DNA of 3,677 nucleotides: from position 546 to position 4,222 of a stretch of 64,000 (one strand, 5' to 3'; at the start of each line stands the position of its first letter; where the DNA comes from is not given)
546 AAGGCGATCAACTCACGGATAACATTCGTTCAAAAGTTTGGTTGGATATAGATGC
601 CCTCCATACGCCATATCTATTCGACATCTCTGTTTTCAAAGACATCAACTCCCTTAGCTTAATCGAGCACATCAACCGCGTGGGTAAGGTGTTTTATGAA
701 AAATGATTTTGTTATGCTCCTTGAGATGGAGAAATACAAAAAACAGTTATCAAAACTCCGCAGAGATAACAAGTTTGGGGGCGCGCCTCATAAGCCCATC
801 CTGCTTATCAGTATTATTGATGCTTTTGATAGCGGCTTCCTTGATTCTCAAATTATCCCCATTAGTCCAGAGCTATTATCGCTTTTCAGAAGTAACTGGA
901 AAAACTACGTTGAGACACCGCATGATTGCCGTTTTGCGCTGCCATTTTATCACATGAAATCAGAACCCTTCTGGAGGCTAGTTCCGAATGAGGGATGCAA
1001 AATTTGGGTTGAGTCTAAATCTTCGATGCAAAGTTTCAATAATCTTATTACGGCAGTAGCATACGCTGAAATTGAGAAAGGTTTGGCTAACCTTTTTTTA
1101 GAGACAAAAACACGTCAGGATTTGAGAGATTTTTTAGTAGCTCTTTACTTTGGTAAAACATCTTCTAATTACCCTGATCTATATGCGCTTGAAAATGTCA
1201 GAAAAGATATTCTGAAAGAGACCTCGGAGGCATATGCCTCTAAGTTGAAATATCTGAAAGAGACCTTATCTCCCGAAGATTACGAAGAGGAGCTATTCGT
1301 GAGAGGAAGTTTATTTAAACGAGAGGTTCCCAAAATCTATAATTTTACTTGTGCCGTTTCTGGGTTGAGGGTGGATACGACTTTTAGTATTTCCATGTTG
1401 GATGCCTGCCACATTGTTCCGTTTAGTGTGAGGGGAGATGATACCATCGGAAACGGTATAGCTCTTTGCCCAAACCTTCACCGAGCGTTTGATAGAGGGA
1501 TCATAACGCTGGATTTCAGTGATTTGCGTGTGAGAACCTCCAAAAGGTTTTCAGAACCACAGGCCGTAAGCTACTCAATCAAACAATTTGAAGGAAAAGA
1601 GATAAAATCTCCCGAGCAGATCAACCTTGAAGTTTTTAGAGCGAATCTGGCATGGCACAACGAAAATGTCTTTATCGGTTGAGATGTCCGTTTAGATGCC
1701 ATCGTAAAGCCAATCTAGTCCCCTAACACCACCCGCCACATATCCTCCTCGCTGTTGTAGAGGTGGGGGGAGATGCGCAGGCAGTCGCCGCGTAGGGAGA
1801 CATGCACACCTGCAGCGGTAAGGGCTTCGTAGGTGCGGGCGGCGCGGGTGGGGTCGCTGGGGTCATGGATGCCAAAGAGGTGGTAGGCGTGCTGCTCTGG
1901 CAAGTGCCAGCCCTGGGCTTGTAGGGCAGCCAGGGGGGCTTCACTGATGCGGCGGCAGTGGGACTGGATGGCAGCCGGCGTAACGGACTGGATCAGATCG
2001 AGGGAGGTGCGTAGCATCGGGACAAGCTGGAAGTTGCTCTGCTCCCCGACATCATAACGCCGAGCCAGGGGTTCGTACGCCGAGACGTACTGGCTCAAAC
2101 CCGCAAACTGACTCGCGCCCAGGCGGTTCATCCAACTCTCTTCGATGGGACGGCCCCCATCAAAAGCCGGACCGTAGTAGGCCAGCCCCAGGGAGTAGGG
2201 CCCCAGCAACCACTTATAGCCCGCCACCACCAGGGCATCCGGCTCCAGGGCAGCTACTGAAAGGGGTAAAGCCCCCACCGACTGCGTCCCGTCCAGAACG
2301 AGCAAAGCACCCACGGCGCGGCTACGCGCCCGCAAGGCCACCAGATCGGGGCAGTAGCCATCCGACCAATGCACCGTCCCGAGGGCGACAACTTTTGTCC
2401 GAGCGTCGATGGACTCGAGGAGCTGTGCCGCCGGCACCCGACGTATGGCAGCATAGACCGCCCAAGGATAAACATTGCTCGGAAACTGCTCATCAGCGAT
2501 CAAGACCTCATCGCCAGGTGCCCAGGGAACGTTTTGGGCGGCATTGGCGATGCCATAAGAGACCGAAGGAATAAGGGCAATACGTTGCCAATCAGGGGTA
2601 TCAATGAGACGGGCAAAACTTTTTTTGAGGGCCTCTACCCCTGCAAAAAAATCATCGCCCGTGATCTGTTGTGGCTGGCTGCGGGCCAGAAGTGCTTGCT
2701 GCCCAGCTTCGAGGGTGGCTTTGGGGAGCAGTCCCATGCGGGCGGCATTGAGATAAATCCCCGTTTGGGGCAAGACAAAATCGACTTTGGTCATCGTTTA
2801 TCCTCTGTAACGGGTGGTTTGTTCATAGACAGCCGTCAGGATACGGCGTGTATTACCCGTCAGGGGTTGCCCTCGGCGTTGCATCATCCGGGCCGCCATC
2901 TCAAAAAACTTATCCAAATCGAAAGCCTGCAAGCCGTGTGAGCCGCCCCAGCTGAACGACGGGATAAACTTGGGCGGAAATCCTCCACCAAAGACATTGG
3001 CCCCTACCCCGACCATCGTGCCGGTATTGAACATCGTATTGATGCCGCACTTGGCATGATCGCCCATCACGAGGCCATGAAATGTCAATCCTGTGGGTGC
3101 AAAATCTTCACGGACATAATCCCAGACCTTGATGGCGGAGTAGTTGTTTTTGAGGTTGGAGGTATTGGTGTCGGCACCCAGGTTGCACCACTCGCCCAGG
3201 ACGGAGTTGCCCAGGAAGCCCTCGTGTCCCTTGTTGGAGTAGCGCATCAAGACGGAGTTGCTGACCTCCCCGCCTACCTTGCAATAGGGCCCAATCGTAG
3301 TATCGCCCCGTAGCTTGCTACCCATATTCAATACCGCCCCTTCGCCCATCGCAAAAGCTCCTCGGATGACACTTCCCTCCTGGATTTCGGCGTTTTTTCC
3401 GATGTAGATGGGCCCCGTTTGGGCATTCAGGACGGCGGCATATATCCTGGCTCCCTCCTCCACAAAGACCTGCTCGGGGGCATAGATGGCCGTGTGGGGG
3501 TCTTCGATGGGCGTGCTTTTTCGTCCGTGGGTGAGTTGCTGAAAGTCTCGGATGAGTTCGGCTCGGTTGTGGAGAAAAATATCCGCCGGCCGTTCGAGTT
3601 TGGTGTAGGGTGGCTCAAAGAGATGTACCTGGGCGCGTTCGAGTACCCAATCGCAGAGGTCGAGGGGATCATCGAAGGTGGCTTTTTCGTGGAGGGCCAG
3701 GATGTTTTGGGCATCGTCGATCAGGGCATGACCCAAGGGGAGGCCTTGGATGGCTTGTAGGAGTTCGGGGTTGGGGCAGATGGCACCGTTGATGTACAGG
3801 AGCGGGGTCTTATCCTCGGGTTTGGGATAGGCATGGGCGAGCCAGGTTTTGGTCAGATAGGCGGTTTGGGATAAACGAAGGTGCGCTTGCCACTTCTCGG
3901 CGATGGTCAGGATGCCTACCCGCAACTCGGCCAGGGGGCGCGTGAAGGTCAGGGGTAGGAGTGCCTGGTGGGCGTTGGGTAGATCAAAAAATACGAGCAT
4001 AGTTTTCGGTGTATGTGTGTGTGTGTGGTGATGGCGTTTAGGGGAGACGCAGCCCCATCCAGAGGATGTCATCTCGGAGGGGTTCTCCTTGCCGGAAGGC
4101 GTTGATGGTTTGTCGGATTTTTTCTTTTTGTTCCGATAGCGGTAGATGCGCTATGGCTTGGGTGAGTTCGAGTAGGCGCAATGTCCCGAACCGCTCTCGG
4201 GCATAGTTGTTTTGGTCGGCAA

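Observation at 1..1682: Low-GC island with an overlapping HEPN(HI0074) - MNT(HI0073) - HNH nuclease three-gene cassette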

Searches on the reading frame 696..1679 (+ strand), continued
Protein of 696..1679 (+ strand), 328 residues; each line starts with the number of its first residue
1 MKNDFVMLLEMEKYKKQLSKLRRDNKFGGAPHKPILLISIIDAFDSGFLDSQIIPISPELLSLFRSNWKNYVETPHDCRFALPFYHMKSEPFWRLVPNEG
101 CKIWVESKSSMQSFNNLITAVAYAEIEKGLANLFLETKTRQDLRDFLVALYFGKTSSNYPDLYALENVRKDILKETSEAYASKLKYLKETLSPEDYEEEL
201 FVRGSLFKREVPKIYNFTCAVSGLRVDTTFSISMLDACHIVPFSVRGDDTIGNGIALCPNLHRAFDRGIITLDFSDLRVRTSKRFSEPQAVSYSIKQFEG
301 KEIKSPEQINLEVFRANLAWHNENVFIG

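Call 66: search_protein_families(library=pfam, proteins=[L008:1648-1935:+, L008:1935-2126:+, L008:2089-2277:+, L008:2341-2589:+, L001:2-550:+], max_evalue=0.01)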
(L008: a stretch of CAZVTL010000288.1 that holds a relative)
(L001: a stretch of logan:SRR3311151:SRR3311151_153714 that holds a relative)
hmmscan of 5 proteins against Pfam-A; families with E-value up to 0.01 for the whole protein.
L008:1648-1935:+ (96 aa): 3 families
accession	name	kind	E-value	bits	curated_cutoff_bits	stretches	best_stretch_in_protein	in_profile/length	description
PF01909.29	NTP_transf_2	-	1.6e-15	57.7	21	1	11-91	5-91/93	Nucleotidyltransferase domain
PF18765.7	Polbeta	-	3.6e-14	53.1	26.9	1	10-95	3-89/93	Polymerase beta, Nucleotidyltransferase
PF22600.2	MTPAP-like_central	-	4.4e-05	24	27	1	4-50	27-70/139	Poly(A) RNA polymerase, mitochondrial-like, central palm domain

L008:1935-2126:+ (64 aa): 0 families

L008:2089-2277:+ (63 aa): 0 families

L008:2341-2589:+ (83 aa): 0 families

L001:2-550:+ (183 aa): 2 families
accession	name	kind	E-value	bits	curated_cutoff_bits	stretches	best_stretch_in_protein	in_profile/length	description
PF13585.12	CHU_C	-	2.4e-17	63.2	27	1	96-167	3-75/86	CHU_C Type IX secretion signal domain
PF13860.13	FlgD_ig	-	0.00018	21.9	27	1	141-166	52-77/79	FlgD Ig-like domain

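Call 76: find_encoding_contigs(protein=P0002, flank=4000, max_places=2)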
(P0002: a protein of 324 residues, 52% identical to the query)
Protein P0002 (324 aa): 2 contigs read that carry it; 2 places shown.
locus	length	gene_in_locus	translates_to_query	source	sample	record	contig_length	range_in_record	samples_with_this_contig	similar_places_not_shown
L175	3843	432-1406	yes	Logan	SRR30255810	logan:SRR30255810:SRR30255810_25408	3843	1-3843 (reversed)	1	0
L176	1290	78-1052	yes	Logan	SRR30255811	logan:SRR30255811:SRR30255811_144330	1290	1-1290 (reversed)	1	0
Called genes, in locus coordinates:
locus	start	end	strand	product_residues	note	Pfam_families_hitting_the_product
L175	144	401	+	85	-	PF12844:HTH_19 (weak), PF01381:HTH_3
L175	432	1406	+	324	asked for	PF13391:HNH_2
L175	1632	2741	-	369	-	PF01699:Na_Ca_ex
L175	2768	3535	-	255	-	PF20113:DUF6503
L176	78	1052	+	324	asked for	PF13391:HNH_2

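Call 77: find_encoding_contigs(protein=P0007, flank=4000, max_places=2)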
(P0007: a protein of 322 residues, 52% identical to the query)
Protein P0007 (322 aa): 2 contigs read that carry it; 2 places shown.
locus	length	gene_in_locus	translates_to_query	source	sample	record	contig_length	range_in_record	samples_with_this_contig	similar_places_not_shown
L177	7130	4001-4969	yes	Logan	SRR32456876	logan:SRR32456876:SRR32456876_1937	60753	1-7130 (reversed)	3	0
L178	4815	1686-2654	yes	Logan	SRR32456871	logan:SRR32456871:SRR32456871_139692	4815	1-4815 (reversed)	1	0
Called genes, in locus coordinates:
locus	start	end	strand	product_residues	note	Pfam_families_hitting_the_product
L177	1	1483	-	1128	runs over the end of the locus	PF17757:UvrB_inter, PF02559:CarD_TRCF_RID, PF00270:DEAD, PF04851:ResIII, PF00271:Helicase_C, PF03461:TRCF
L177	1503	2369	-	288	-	PF21088:MS_channel_1st, PF00924:MS_channel_2nd, PF21082:MS_channel_3rd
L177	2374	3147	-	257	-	PF04254:DUF432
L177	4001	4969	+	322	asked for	PF13391:HNH_2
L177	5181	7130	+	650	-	?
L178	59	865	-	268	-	PF04254:DUF432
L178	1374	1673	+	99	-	-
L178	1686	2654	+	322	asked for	PF13391:HNH_2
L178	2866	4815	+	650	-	?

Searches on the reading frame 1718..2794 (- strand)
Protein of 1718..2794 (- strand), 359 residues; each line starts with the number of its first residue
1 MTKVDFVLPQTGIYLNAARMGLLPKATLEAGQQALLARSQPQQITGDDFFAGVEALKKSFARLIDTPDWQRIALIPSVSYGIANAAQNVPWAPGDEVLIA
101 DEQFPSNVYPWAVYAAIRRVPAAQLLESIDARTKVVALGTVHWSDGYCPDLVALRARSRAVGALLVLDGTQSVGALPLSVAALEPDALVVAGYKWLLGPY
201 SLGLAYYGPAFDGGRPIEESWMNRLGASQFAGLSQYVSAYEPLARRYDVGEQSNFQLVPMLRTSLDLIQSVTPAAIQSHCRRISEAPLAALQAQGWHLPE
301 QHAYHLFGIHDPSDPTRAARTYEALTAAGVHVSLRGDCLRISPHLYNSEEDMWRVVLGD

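Call 57: find_encoding_contigs(protein=window:1718-2794:-, flank=10000, max_places=5)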
Protein window:1718-2794:- (359 aa): 2 contigs read that carry it; 1 place shown.
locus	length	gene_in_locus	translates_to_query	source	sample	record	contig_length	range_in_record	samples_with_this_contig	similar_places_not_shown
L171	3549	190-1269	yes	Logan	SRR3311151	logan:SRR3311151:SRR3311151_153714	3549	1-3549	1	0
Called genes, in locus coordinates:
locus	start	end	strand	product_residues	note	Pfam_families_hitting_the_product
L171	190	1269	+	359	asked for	PF00266:Aminotran_5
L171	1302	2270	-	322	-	PF13391:HNH_2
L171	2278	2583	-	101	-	PF01909:NTP_transf_2 (weak), PF18765:Polbeta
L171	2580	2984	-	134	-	PF08780:NTase_sub_bind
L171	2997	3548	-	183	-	?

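Call 67: find_homologous_proteins(query=window:1718-2794:-, max_evalue=1e-40)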
Query window:1718-2794:- (359 aa): 5609 proteins with E <= 1e-40 among 8000 candidates; the best 120 are listed.
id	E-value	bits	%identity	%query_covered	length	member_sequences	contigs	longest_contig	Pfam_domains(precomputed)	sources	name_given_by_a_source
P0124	3.6e-238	807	100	100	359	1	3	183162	PF00266.26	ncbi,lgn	ncbi:MAG: aminotransferase class V-fold PLP-dependent enzyme [Bernardetiaceae bacterium]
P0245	3.1e-137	475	60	97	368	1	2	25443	PF00266.26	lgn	-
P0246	7.1e-103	362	51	99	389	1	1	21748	PF00266.26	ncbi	-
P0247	1.5e-100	355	48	99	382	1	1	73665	PF00266.26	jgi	jgi:selenocysteine lyase/cysteine desulfurase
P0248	3.3e-100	354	46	98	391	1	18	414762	PF00266.26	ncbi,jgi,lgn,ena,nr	ncbi:MAG: aminotransferase class V-fold PLP-dependent enzyme [Cyclobacteriaceae bacterium]|nr:aminot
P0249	4.3e-100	353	48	98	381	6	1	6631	PF00266.26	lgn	-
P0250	7.3e-100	353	47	99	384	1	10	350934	PF00266.26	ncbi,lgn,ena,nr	ncbi:MAG: aminotransferase class V-fold PLP-dependent enzyme [Bacteroidetes bacterium]|nr:aminotrans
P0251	9.4e-100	352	52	93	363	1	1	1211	PF00266.26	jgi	jgi:selenocysteine lyase/cysteine desulfurase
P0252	1.4e-99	352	45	97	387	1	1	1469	PF00266.26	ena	-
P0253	1.6e-99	351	49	98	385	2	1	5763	PF00266.26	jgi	jgi:selenocysteine lyase/cysteine desulfurase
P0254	2.5e-99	351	49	99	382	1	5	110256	PF00266.26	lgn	-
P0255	3.5e-99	350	48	98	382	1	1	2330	PF00266.26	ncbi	-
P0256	7.3e-99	349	47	98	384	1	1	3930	PF00266.26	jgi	jgi:selenocysteine lyase/cysteine desulfurase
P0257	8.3e-99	349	47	98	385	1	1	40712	PF00266.26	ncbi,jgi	-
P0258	1.2e-98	349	48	99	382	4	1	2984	PF00266.26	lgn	-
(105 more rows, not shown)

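Call 68: find_encoding_contigs(protein=P0245, flank=6000, max_places=2)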
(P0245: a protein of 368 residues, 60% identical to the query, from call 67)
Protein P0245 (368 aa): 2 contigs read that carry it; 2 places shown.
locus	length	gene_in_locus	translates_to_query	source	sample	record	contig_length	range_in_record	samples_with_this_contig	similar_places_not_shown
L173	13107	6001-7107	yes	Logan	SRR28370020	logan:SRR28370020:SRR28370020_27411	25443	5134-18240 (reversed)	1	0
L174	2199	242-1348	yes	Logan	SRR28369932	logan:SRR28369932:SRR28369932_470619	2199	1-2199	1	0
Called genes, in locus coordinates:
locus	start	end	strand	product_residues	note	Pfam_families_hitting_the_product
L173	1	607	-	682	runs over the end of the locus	PF00133:tRNA-synt_1, PF09334:tRNA-synt_1g, PF08264:Anticodon_1, PF19303:Anticodon_3, PF01588:tRNA_bind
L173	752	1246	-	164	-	PF11589:DUF3244 (faint), PF18962:Por_Secre_tail (faint)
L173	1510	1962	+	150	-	PF20033:DUF6438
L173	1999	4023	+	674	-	PF07584:BatA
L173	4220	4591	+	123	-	-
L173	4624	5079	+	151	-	-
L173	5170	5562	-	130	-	-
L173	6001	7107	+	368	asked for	PF00266:Aminotran_5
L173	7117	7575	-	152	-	PF01467:CTP_transf_like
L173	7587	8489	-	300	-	PF12864:DUF3822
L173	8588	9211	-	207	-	-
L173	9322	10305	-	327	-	PF02779:Transket_pyr, PF02780:Transketolase_C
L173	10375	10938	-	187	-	PF19788:DUF6272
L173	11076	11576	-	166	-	-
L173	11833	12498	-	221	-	PF01625:PMSR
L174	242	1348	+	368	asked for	PF00266:Aminotran_5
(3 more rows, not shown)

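Call 74: search_protein_families(library=ncbifam, proteins=[window:1718-2794:-], max_evalue=0.00001)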
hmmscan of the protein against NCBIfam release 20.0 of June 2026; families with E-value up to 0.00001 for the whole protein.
window:1718-2794:- (359 aa): 6 families
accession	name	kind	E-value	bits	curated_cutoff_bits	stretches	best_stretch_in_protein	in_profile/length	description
NF008126.0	PRK10874.1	equivalog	2e-12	47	607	1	8-206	16-233/401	cysteine desulfurase CsdA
TIGR01979.1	sufS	subfamily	2e-12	46.7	475.1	1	80-292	91-312/403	SufS family cysteine desulfurase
TIGR03392.1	FeS_syn_CsdA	equivalog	5.6e-12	45.5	493.6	1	8-206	13-230/398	cysteine desulfurase CsdA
TIGR01976.1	am_tr_V_VC1184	hypoth_equivalog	1.4e-10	41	352.35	1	13-199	20-224/401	cysteine desulfurase-like protein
NF006791.0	PRK09295.1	equivalog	1.1e-07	31.3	661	1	54-207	70-238/406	cysteine desulfurase SufS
NF041166.1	f2_encap_cargo1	exception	7.4e-07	28.6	800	1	92-206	333-459/623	family 2A encapsulin nanocompartment cargo protein cysteine desulfurase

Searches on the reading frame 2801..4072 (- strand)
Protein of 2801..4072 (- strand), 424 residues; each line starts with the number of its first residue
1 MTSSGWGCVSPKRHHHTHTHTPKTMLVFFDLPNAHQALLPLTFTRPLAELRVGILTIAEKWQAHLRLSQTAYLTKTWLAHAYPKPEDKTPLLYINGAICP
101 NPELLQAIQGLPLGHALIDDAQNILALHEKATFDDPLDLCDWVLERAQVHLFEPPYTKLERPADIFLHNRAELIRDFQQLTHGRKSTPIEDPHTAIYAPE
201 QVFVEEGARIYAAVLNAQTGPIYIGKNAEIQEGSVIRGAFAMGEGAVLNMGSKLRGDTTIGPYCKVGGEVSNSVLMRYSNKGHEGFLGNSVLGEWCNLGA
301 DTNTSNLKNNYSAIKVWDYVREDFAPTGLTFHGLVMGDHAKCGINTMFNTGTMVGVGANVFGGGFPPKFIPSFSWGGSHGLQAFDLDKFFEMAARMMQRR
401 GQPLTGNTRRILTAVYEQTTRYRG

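Call 74: search_protein_families(library=ncbifam, proteins=[window:2801-4072:-], max_evalue=0.00001)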
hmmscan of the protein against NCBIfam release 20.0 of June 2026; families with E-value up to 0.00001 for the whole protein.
window:2801-4072:- (424 aa): 7 families
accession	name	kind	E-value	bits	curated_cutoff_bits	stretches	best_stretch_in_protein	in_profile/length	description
TIGR03991.1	alt_bact_glmU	hypoth_equivalog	4.9e-127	424.5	225.3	1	26-416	3-394/394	UDP-N-acetylglucosamine diphosphorylase/glucosamine-1-phosphate N-acetyltransferase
TIGR03992.1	Arch_glmU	subfamily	3e-27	95.5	292.1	1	219-360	246-387/393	bifunctional sugar-1-phosphate nucleotidylyltransferase/acetyltransferase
NF041173.1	Sug_nt_acttase_Thmprot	equivalog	9.7e-18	64.3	600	1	219-363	246-390/405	bifunctional sugar-1-phosphate nucleotidylyltransferase/acetyltransferase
NF010933.0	PRK14353.1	equivalog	2.9e-07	29.5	505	1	169-306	231-372/453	bifunctional UDP-N-acetylglucosamine diphosphorylase/glucosamine-1-phosphate N-acetyltransferase GlmU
NF010940.0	PRK14360.1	equivalog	1.2e-06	27.4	602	1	224-307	300-383/452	bifunctional UDP-N-acetylglucosamine diphosphorylase/glucosamine-1-phosphate N-acetyltransferase GlmU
NF052502.1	man1P_GTase_Rv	exception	4.1e-06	25.9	440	1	210-313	235-339/352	mannose-1-phosphate guanylyltransferase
TIGR01173.1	glmU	equivalog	6e-06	25.4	366.85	1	223-306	299-383/452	bifunctional UDP-N-acetylglucosamine diphosphorylase/glucosamine-1-phosphate N-acetyltransferase GlmU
